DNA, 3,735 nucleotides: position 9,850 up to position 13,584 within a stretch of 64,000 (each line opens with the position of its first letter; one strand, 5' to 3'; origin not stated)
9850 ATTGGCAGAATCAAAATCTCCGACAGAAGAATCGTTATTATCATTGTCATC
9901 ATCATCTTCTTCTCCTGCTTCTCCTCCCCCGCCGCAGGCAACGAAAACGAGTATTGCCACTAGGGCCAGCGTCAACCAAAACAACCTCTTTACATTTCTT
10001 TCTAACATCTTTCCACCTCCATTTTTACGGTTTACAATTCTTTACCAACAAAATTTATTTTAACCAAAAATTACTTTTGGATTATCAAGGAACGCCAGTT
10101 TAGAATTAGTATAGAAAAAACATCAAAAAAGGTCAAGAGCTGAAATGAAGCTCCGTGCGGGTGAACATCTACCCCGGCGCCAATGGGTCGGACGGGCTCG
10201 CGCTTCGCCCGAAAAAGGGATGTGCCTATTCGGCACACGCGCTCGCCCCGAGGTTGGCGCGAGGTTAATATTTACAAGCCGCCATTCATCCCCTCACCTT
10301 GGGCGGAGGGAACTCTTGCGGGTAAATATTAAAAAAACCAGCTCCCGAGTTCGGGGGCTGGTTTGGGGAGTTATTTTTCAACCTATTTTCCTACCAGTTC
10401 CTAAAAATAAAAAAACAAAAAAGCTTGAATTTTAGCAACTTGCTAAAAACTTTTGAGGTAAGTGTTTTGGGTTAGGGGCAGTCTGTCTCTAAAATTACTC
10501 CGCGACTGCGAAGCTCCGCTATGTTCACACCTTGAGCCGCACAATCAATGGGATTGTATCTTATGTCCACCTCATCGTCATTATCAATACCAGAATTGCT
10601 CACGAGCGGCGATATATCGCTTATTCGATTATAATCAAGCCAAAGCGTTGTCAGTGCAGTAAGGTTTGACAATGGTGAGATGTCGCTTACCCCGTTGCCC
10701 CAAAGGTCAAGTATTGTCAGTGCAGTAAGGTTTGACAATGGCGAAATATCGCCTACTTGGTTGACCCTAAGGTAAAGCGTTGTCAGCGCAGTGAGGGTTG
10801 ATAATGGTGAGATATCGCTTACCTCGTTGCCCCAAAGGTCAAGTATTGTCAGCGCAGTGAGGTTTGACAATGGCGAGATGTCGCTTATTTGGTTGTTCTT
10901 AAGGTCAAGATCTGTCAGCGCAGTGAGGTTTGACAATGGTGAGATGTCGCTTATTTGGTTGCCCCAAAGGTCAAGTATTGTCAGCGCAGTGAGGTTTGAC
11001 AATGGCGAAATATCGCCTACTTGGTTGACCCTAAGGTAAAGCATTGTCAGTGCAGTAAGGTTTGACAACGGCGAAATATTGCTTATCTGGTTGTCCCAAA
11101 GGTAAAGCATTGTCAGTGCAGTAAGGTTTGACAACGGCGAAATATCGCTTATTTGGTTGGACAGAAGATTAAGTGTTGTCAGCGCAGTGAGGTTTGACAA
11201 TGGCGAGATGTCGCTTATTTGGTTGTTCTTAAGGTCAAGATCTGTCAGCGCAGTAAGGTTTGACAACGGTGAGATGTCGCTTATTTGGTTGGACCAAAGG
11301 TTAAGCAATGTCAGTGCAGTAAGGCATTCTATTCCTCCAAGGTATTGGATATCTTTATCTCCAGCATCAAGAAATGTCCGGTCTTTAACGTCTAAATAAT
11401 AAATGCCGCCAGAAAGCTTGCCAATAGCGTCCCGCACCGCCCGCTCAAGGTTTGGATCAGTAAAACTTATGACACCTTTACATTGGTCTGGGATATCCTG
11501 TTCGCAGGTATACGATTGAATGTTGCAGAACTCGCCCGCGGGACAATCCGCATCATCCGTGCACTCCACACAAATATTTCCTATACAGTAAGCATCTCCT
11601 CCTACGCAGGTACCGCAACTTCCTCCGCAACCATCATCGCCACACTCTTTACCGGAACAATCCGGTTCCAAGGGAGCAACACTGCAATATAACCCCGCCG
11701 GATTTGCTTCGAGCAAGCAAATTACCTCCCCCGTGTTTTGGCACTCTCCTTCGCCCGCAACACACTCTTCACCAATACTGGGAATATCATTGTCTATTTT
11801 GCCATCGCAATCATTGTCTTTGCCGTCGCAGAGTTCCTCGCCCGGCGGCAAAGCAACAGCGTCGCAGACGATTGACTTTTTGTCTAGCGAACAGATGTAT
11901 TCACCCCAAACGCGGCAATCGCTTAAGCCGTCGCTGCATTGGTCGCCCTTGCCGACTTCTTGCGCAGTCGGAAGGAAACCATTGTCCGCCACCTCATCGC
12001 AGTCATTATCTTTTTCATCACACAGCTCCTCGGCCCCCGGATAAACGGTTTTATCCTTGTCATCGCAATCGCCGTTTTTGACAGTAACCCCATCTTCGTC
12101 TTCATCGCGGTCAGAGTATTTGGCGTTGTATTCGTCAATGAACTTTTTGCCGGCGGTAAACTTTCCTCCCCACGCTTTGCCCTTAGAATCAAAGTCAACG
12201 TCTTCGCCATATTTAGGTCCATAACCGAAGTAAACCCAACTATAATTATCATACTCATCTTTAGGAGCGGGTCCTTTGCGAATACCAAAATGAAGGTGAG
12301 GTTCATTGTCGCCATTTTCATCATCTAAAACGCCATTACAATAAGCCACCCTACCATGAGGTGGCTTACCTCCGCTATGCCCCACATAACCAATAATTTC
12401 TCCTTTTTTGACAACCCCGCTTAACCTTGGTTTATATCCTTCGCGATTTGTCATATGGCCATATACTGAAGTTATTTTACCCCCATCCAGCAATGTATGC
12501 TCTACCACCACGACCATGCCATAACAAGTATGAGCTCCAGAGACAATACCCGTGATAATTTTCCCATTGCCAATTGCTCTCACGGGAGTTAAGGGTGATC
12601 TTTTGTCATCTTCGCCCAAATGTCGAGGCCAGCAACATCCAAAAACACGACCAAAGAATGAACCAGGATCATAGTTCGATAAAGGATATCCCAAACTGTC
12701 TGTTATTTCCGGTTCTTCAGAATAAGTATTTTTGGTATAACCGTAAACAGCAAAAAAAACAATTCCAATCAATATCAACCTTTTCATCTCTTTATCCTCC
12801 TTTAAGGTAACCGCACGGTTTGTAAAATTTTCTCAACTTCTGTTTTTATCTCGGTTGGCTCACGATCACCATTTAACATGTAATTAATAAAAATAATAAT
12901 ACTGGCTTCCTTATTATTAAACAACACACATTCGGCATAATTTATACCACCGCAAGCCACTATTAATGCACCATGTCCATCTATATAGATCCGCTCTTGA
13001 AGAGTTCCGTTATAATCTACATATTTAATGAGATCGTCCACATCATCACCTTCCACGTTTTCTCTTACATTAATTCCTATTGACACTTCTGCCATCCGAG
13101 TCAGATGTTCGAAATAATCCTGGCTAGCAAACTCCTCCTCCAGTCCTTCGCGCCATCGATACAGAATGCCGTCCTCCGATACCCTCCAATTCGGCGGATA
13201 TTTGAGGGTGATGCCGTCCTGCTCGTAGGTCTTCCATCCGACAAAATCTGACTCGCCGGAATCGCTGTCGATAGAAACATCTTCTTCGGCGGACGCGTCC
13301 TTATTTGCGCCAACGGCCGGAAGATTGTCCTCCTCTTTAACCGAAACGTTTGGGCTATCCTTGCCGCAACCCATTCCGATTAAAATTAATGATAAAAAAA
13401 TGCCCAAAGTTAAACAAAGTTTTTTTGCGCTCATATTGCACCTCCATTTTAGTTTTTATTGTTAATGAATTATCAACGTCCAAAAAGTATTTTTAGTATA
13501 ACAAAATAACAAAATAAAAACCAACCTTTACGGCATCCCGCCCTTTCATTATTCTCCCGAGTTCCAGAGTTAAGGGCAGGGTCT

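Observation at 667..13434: Accessory locus of giant secreted Cys/Asp-rich Ca/metal-binding repeat proteins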

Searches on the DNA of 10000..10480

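Call 28: search_rna_families(source=window, start=10000, end=10480, threshold=evalue, max_evalue=1, show_alignments=2)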
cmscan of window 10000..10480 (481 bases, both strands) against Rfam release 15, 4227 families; matches with E-value up to 1: 3.
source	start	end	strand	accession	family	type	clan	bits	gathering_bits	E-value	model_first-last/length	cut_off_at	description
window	10332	10434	-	RF01859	Phe_leader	Cis-reg; leader;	-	28.9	55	0.0079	1-125/125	no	Phenylalanine leader peptide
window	10330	10437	-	RF02846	Ref84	Gene; antisense;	-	27.4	52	0.2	1-87/87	no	Enterococcus sRNA 84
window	10288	10455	-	RF02590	Spy1186876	Gene; sRNA;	-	18.2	208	0.093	1-243/243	no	S. pyogenes small RNA 1186876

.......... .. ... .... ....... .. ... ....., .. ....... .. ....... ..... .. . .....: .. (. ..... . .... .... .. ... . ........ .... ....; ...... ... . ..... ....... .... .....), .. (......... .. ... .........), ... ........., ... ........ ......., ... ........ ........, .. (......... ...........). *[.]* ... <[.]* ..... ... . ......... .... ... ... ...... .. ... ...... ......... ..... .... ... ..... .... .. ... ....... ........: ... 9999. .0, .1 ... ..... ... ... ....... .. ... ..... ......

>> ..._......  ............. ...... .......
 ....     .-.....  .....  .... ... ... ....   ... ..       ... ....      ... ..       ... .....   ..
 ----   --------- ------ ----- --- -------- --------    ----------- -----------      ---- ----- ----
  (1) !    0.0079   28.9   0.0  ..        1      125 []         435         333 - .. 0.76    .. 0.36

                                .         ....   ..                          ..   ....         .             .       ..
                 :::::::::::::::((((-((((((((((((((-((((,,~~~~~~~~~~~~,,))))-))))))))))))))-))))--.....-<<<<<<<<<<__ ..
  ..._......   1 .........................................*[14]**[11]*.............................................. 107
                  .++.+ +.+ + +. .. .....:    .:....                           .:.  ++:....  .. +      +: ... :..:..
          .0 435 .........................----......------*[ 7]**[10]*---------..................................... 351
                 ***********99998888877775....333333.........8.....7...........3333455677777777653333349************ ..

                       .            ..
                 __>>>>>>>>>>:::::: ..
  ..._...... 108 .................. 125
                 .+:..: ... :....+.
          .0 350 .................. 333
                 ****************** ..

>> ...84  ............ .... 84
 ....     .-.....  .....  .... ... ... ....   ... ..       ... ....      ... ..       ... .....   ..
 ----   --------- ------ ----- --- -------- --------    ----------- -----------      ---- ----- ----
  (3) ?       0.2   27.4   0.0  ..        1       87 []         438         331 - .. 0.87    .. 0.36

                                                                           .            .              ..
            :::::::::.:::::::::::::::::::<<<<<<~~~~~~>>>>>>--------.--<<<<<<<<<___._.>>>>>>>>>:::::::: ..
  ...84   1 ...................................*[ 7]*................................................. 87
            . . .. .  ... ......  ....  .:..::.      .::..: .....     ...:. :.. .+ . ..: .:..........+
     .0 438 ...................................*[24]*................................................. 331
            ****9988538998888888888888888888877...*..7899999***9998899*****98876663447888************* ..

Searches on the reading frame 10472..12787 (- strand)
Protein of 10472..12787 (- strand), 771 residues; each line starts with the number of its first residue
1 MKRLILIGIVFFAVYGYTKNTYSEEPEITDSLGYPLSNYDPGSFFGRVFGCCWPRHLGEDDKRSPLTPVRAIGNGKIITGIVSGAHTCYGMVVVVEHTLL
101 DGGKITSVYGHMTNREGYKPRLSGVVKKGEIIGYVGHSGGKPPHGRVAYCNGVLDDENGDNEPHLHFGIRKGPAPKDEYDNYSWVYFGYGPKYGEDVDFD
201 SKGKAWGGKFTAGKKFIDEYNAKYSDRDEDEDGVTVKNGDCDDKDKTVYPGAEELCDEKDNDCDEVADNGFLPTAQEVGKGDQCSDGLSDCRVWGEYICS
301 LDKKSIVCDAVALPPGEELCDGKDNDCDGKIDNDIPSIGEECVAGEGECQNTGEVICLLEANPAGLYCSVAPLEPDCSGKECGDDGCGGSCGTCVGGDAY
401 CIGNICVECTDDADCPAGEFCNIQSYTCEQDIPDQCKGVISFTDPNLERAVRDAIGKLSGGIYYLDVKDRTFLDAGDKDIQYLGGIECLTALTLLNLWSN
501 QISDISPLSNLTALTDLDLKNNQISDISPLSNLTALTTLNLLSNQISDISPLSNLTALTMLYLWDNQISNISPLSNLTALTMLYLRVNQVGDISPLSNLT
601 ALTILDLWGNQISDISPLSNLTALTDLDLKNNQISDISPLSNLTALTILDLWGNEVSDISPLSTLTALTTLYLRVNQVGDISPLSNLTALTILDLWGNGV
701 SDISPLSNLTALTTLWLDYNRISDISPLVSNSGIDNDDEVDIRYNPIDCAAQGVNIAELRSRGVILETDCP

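Call 5: search_protein_families(library=pfam, proteins=[window:10472-12787:-], max_evalue=0.01)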
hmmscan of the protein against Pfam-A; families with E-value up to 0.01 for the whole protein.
window:10472-12787:- (771 aa): 10 families
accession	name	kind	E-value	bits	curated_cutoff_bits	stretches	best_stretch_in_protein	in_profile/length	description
PF12799.13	LRR_4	-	1e-56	188.1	27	7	601-642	2-44/44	Leucine Rich repeats (2 copies)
PF13855.12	LRR_8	-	3.2e-21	75.3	27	4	601-655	2-60/61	Leucine rich repeat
PF23598.1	LRR_14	-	6.8e-12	45.2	40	2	591-721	13-150/353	Leucine-rich repeat region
PF11617.13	Cu-binding_MopE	-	1.9e-10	41.2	27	2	240-268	1-29/30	Putative metal-binding motif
PF01551.29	Peptidase_M23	-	3.5e-10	40.4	28.7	1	56-173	3-91/96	Peptidase family M23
PF23952.1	LRR_EndoS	-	1.5e-08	35.3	27.9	1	442-559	1-109/116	Endo-beta-N-acetylglucosaminidase EndoS LRR domain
PF00560.39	LRR_1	-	1.1e-07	31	20.6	0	602-618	2-20/23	Leucine Rich Repeat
PF14580.12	LRR_9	-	4.4e-07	30.1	30.5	1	473-547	47-126/175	Leucine-rich repeat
PF23211.1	LRR_LRWD1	-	0.0004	20.6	28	0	473-572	5-102/190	Leucine-rich repeat and WD repeat-containing protein 1, LRR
PF25019.1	LRR_R13L1-DRL21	-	0.005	17.2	27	0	592-651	64-124/127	R13L1/DRL21 LRRs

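Call 6: search_protein_families(library=ncbifam, proteins=[window:10472-12787:-], max_evalue=0.01)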
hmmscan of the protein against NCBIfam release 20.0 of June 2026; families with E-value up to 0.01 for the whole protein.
window:10472-12787:- (771 aa): 8 families
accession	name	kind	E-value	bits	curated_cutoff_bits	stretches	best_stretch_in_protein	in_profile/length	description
NF033189.1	internalin_A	exception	1.9e-67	228.3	1600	2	588-732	238-382/799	class 1 internalin InlA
NF033188.1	internalin_H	exception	6.9e-60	203.2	1050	2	440-650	46-258/548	InlH/InlC2 family class 1 internalin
NF033190.2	inl_like_NEAT_1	exception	2.9e-47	161.5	1275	2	560-729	289-479/754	NEAT domain-containing leucine-rich repeat protein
NF047464.1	FibnectbindLIC11051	equivalog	5.6e-15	54.8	1000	1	493-724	423-664/685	LIC_11051 family fibronectin-binding protein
NF033187.0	internalin_J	exception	1.2e-07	30.4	1700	1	502-713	83-287/846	class 1 internalin InlJ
NF033186.1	internalin_K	exception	1.4e-06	27.1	1100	1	574-720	71-218/604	class 1 internalin InlK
TIGR04201.1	Myxo_Cys_RPT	repeat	6e-06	26.2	25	1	406-422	2-18/22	Cys-rich repeat-containing protein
NF004799.0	PRK06148.1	subfamily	0.0013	16.7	1128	1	56-144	441-532/1015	hypothetical protein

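Call 7: find_encoding_contigs(protein=window:10472-12787:-, flank=10000, max_places=6)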
Protein window:10472-12787:- (771 aa): 2 contigs read that carry it; 1 place shown.
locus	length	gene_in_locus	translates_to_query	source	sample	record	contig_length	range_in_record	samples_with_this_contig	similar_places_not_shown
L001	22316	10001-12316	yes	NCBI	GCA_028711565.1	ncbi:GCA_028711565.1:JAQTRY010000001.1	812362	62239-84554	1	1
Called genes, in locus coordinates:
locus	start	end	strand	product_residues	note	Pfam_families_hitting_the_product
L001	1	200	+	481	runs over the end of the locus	PF21799:MurD-like_N, PF08245:Mur_ligase_M, PF02875:Mur_ligase_C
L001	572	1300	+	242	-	-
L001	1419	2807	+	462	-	PF08245:Mur_ligase_M, PF02875:Mur_ligase_C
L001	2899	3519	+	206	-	PF01300:Sua5_yciO_yrdC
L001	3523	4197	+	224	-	PF03703:bPH_2 (weak)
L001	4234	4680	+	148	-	PF04977:DivIC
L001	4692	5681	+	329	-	PF13624:SurA_N_3, PF13623:SurA_N_2, PF13145:Rotamase_2, PF13616:Rotamase_3, PF00639:Rotamase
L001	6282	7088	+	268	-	PF03330:DPBB_1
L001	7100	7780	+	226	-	PF00005:ABC_tran, PF13304:AAA_21 (faint)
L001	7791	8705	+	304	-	PF18075:FtsX_ECD, PF02687:FtsX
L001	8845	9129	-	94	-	-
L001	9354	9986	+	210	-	-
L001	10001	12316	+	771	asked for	PF01551:Peptidase_M23, PF11617:Cu-binding_MopE, PF12799:LRR_4, PF13855:LRR_8 (weak), PF12799:LRR_4, PF13855:LRR_8 (weak), PF23598:LRR_14, PF12799:LRR_4, +3 more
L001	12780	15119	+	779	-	-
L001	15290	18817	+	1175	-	PF00754:F5_F8_type_C (weak), PF02412:TSP_3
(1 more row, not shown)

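Call 94: search_dna_similar(query=window:10472-12787:-, collection=phages, mode=protein, max_rows=8)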
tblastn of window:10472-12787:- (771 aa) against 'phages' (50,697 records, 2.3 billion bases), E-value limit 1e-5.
Records with a match: 28; places in all: 140; records where one place covers at least 80% of the query: 0.
Best place of each record, by identity: <60% 28.
By first word of the organism name: Listeria 25; Enterococcus 2; uncultured 1.
By host as written in the record: Listeria monocytogenes 25; - 2; Enterococcus faecalis 1.
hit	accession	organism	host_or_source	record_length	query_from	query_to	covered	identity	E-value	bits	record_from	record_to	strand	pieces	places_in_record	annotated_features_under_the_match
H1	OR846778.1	Listeria phage LM 4-11-1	Listeria monocytogenes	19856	421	735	41%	43.6%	4e-47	187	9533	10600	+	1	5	record has no annotation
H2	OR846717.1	Listeria phage LM 4-11-1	Listeria monocytogenes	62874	421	735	41%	43.6%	6e-47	187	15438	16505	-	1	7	record has no annotation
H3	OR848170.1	Listeria phage LM 4-14-1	Listeria monocytogenes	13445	442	738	39%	42.0%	2e-42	173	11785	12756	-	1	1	record has no annotation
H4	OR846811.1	Listeria phage LM 4-11-1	Listeria monocytogenes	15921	442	738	39%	42.0%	2e-42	173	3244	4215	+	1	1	record has no annotation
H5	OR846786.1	Listeria phage LM 4-11-1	Listeria monocytogenes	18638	440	729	38%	40.8%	2e-31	235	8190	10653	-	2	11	record has no annotation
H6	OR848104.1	Listeria phage LM 4-14-1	Listeria monocytogenes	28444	440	729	38%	40.8%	2e-31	235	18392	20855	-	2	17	record has no annotation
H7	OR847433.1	Listeria phage LM 4-11-1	Listeria monocytogenes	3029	442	728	35%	39.6%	1e-7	232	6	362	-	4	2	record has no annotation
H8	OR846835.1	Listeria phage LM 4-11-1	Listeria monocytogenes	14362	467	761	38%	36.0%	8e-17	163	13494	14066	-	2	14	record has no annotation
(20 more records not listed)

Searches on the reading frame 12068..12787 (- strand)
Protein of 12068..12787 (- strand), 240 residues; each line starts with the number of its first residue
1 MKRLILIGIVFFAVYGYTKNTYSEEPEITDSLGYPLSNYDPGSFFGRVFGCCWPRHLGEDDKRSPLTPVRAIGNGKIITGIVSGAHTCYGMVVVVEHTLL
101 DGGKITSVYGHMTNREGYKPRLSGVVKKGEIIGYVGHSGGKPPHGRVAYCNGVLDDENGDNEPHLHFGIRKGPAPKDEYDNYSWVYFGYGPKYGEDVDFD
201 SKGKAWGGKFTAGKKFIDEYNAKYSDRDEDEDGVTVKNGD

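Call 42: search_solved_structures(query=window:12068-12787:-, max_evalue=0.001, show_alignments=2)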
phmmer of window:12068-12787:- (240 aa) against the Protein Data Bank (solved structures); distinct sequences matched with E-value up to 0.001: 2.
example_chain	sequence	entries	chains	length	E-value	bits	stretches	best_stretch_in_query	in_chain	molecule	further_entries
5j1l_B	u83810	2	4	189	0.00032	23.7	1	65-158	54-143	ToxR-activated gene (TagE)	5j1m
5j1k_A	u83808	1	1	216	0.00043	23.3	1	65-158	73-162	ToxR-activated gene (TagE)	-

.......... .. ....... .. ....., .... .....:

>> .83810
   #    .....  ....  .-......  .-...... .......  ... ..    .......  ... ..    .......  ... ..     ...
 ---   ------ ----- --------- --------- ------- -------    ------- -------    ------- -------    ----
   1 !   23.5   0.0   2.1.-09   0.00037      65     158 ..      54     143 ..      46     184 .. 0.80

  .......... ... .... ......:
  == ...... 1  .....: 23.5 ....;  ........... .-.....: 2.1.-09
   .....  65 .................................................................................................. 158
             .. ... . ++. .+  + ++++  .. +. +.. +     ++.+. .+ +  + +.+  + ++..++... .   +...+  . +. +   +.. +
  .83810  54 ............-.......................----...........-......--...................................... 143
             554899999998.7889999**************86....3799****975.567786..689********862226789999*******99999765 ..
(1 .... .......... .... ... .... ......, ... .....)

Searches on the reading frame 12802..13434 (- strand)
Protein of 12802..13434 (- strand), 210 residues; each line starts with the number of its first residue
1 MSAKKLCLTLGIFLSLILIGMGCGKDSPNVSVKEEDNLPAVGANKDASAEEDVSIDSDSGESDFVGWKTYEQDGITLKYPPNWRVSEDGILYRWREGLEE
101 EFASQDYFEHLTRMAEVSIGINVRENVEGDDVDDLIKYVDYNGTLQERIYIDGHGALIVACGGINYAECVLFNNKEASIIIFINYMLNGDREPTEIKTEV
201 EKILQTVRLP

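Call 5: search_protein_families(library=pfam, proteins=[window:12802-13434:-], max_evalue=0.01)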
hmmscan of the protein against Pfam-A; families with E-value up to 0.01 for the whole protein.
window:12802-13434:- (210 aa): 1 family
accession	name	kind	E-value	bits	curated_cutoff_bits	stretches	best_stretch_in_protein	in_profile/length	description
PF18933.6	PsbP_2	-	0.0012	19.3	27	1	54-185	31-164/184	PsbP-like protein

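Call 6: search_protein_families(library=ncbifam, proteins=[window:12802-13434:-], max_evalue=0.01)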
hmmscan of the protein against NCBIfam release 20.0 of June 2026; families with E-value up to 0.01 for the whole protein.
window:12802-13434:- (210 aa): 0 families
